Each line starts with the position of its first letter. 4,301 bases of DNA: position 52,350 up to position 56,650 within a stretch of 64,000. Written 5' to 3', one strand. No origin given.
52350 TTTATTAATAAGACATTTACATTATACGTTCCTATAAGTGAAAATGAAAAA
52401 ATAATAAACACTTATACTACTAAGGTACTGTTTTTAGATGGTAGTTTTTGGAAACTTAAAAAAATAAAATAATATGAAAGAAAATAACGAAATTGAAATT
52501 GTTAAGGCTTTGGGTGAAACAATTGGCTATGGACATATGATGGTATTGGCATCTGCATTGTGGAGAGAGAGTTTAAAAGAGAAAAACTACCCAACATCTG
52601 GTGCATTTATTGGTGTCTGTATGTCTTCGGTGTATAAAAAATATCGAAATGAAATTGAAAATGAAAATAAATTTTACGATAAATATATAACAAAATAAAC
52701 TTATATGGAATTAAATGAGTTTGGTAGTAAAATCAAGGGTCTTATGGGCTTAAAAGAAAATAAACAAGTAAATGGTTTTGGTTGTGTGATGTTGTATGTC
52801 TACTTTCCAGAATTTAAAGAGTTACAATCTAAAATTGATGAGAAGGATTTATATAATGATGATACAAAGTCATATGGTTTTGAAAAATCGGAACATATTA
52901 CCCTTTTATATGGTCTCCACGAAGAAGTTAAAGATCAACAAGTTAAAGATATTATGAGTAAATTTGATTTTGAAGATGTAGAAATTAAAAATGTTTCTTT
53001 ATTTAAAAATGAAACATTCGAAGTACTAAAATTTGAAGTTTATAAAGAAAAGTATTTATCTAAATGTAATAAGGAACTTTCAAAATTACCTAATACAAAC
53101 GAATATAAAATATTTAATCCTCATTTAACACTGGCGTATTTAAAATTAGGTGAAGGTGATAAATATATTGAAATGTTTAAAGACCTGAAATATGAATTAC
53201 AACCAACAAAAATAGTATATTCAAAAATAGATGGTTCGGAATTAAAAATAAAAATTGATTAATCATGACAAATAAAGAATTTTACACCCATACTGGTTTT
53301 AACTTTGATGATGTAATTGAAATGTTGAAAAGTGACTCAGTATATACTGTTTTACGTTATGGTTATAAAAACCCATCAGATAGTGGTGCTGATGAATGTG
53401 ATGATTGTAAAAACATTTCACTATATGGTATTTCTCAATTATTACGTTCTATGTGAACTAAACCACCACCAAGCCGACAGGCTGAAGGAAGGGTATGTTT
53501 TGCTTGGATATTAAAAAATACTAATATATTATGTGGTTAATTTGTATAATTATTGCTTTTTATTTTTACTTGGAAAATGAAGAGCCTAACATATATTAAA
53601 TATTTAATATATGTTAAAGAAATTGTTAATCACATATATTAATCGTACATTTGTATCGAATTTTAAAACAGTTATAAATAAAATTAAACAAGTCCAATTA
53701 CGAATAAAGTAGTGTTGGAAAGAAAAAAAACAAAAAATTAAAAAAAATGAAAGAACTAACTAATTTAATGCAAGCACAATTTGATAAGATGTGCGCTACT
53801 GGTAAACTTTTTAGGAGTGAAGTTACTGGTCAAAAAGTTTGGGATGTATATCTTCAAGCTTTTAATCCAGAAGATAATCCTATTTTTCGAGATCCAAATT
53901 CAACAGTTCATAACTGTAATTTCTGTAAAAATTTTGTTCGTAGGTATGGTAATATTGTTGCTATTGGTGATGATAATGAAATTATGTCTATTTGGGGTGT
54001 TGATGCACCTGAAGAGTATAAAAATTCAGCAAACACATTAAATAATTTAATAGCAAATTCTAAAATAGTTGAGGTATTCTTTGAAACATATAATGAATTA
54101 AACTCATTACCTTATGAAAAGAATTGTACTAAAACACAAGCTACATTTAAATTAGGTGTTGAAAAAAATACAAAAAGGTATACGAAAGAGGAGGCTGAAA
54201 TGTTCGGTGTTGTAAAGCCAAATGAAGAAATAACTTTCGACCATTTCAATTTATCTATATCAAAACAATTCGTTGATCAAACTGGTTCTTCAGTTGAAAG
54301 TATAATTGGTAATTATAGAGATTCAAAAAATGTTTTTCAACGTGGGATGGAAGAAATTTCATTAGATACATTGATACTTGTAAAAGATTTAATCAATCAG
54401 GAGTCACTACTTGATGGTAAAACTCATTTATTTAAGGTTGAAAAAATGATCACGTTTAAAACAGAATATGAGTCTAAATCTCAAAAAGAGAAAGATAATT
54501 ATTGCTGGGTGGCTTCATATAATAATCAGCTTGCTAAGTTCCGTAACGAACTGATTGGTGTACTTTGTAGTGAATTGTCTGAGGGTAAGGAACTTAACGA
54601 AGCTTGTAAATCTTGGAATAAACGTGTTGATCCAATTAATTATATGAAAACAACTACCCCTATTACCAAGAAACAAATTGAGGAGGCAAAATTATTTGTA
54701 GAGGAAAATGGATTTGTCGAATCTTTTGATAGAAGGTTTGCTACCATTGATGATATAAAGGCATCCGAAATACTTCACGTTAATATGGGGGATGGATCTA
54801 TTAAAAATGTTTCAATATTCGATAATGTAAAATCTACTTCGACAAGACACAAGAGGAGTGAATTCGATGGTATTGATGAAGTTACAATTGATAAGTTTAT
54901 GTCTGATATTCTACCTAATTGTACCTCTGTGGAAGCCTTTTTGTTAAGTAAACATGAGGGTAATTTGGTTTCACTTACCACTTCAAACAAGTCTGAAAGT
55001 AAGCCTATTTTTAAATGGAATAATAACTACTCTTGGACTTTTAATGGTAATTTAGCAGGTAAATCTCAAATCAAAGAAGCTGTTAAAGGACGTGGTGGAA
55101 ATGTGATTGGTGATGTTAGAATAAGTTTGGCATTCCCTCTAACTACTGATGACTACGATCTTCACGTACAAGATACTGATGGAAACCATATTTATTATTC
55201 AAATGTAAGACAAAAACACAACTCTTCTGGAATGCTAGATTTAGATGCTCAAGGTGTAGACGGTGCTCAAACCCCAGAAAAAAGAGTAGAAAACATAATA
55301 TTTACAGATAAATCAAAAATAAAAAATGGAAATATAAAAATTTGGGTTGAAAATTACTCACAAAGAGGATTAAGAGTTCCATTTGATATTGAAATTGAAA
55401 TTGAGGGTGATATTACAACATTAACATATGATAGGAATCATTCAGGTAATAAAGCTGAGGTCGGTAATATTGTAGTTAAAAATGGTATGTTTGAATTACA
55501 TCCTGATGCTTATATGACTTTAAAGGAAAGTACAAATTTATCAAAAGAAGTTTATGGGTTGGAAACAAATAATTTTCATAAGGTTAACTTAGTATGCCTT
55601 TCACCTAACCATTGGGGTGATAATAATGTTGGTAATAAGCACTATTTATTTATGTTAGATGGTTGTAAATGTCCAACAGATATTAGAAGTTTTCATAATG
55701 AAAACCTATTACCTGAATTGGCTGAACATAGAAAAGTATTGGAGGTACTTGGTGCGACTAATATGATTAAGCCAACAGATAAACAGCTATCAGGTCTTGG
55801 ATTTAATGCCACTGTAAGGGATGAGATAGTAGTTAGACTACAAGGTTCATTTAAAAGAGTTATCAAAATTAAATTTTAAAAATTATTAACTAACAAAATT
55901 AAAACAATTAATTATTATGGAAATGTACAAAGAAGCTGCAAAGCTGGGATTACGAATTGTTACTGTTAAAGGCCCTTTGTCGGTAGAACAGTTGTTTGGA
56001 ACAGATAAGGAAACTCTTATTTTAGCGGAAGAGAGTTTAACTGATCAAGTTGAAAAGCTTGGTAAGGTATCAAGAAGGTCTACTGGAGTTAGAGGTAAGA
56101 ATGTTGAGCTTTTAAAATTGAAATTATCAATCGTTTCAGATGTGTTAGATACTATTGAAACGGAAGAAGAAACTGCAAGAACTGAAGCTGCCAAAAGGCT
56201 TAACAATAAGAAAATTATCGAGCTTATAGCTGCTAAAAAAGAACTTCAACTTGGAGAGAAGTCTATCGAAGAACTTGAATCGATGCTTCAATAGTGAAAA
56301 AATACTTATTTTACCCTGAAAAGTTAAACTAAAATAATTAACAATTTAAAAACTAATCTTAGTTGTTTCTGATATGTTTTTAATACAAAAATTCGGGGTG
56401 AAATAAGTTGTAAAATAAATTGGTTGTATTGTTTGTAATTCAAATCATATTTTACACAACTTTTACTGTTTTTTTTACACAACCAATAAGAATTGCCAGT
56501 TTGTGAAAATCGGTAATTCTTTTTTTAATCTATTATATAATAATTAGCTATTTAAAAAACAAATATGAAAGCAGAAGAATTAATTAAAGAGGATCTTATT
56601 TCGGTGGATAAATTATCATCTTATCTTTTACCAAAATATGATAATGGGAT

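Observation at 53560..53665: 30-bp perfect palindrome plus a third half-site directly upstream of the promoter of the 710-aa gene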

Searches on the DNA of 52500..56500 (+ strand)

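Call 8: search_dna_similar(query=window:52500-56500:+, collection=phages, mode=distant, max_rows=20)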
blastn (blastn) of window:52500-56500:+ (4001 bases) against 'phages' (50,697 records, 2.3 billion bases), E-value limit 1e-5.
Records with a match: 10; places in all: 10; records where one place covers at least 80% of the query: 0.
Best place of each record, by identity: 60-80% 10.
By first word of the organism name: Cellulophaga 7; Acinetobacter 2; uncultured 1.
By host as written in the record: Cellulophaga baltica #18 2; Cellulophaga baltica #17 2; Cellulophaga baltica #4 2; Acinetobacter baumannii DSM 30007 2; - 1; Cellulophaga baltica #13 1.
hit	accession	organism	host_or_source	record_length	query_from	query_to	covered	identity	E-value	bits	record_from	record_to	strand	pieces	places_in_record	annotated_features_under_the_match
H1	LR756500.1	uncultured phage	metagenomic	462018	1244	3394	43%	72.5%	0e+0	916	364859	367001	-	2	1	record has no annotation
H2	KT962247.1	Cellulophaga phage phi17:2_18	Cellulophaga baltica #18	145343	1240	3381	29%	69.0%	1e-51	441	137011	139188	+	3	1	hypothetical protein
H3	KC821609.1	Cellulophaga phage phi17:2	Cellulophaga baltica #17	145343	1240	3381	29%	69.0%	1e-51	441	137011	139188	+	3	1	hypothetical protein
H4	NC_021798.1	Cellulophaga phage phi17:2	Cellulophaga baltica #17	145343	1240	3381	29%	69.0%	1e-51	441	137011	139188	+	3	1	hypothetical protein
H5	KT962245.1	Cellulophaga phage phi4:1_13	Cellulophaga baltica #13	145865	2031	3381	28%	68.9%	1e-69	426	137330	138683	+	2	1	hypothetical protein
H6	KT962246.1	Cellulophaga phage phi4:1_18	Cellulophaga baltica #18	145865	2031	3381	28%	68.9%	1e-69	426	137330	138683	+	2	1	hypothetical protein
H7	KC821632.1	Cellulophaga phage phi4:1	Cellulophaga baltica #4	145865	2031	3381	28%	68.9%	1e-69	426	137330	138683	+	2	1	hypothetical protein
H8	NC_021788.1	Cellulophaga phage phi4:1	Cellulophaga baltica #4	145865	2031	3381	28%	68.9%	1e-69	426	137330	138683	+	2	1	hypothetical protein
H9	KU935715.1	Acinetobacter phage vB_AbaM_ME3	Acinetobacter baumannii DSM 30007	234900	3101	3169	2%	79.7%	1e-6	63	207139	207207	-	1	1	hypothetical protein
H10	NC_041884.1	Acinetobacter phage vB_AbaM_ME3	Acinetobacter baumannii DSM 30007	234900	3101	3169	2%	79.7%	1e-6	63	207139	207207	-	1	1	hypothetical protein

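Call 12: get_annotated_region(hit=H1, flank=4000)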
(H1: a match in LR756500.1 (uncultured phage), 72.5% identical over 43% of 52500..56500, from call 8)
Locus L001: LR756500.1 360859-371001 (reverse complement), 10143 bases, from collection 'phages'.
description: uncultured phage genome assembly, chromosome: 1.
organism: uncultured phage (NCBI taxid 278008)
taxonomy: Viruses; environmental samples
host: -; source: metagenomic; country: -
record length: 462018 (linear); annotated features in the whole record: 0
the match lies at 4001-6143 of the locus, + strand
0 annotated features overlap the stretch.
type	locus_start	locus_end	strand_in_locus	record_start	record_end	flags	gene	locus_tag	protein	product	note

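Call 13: get_annotated_region(hit=H2, flank=4000)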
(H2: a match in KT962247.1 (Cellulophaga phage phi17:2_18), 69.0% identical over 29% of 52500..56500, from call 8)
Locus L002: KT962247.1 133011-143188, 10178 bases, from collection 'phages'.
description: Cellulophaga phage phi17:2_18, complete genome.
organism: Cellulophaga phage phi17:2_18 (NCBI taxid 1747283)
taxonomy: Viruses; Duplodnaviria; Heunggongvirae; Uroviricota; Caudoviricetes; Lightbulbvirus; Lightbulbvirus Cba172
host: Cellulophaga baltica #18; source: -; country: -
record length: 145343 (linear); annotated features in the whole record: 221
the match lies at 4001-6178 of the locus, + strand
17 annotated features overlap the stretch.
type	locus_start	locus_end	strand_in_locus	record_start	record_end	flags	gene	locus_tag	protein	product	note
CDS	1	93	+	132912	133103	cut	-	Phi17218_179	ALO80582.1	hypothetical protein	-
CDS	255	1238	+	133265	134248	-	-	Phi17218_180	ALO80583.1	ribonucleoside-diphosphate reductase beta subunit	similar to YP_327710 and cd01049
CDS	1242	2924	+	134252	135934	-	-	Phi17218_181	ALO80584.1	ribonucleoside-diphosphate reductase alpha subunit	similar to YP_003703792, TIGR02510, and PF02867.10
CDS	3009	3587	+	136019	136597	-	-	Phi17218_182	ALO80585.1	hypothetical protein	-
CDS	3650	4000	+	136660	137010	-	-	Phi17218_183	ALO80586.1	hypothetical protein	-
CDS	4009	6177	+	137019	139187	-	-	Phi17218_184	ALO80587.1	hypothetical protein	-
CDS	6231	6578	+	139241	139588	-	-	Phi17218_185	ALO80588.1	hypothetical protein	-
CDS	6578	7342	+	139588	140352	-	-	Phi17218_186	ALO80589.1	hypothetical protein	-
CDS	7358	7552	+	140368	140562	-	-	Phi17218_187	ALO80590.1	hypothetical protein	-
CDS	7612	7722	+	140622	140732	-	-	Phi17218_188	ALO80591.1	hypothetical protein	-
CDS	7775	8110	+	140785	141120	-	-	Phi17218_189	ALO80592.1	hypothetical protein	-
CDS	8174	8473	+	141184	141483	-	-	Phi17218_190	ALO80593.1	hypothetical protein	-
CDS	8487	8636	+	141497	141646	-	-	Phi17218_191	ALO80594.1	hypothetical protein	-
CDS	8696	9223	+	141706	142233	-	-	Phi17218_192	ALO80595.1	hypothetical protein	-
CDS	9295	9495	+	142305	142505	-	-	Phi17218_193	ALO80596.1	hypothetical protein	-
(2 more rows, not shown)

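Call 22: search_rna_families(source=window, start=53300, end=53900, threshold=evalue, max_evalue=5)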
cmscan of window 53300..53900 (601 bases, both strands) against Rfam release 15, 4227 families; matches with E-value up to 5: 1.
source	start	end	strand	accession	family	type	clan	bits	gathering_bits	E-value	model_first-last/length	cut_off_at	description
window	53366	53483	-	RF00019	Y_RNA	Gene;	-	15.1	38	3.6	1-96/96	no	Y RNA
